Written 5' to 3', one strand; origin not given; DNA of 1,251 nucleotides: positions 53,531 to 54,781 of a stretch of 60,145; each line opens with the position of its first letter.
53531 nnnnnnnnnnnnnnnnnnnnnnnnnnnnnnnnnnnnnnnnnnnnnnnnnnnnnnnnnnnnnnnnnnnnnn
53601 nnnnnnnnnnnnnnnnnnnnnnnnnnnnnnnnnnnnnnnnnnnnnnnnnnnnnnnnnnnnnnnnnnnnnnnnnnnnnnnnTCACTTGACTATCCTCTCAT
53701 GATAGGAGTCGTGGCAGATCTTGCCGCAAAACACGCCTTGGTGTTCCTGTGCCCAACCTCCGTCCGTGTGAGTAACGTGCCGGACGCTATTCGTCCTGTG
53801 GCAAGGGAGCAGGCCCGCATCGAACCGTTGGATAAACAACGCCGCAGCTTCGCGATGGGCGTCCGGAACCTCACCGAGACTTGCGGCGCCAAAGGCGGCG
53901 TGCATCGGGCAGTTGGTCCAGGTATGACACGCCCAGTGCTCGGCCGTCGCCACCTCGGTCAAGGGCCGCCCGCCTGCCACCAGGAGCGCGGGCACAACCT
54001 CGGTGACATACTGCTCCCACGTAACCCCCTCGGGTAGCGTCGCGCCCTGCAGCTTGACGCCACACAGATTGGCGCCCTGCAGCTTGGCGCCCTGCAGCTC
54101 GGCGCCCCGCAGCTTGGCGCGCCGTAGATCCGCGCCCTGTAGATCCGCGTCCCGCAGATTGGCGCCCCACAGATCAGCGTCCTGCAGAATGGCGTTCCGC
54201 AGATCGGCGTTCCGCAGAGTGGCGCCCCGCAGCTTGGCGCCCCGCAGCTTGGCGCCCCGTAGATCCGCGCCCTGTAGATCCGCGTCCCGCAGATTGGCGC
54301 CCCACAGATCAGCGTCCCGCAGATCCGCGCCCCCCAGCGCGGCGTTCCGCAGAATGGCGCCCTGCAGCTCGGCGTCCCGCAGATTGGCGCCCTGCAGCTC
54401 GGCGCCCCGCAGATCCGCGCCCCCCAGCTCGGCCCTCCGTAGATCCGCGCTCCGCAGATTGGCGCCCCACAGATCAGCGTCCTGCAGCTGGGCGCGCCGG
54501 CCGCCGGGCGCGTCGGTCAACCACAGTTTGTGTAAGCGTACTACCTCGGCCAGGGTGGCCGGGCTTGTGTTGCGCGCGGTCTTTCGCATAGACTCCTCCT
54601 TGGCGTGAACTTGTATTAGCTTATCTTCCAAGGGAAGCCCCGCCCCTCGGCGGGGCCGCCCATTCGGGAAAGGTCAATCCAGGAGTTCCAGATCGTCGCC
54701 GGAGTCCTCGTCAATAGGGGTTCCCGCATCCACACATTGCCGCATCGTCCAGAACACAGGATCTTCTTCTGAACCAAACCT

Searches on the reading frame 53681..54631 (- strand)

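Call 36: search_protein_families(library=phrogs, proteins=[window:53681-54631:-], max_evalue=0.001)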
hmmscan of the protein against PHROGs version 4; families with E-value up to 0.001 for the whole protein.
window:53681-54631:- (316 aa): 9 families
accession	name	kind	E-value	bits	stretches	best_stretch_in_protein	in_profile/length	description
phrog_7713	-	unknown function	3.3e-76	252.6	6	23-91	5-74/103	-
phrog_923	-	unknown function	3.3e-43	148.6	2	10-130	755-877/990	-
phrog_15350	-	unknown function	5.2e-40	138.7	2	83-190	145-262/494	-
phrog_31265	-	unknown function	8e-38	131.8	2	87-202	34-149/264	-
phrog_12514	-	unknown function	1.5e-30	107.6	3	62-173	134-245/287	-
phrog_31567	-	unknown function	7.9e-18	65.9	1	93-128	39-74/151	-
phrog_30240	-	unknown function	1.7e-17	64.4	2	48-147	154-253/438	-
phrog_37032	-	unknown function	4e-05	24.5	0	182-201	8-27/110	-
phrog_7653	-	unknown function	7.8e-05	22.2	0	100-186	204-289/782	-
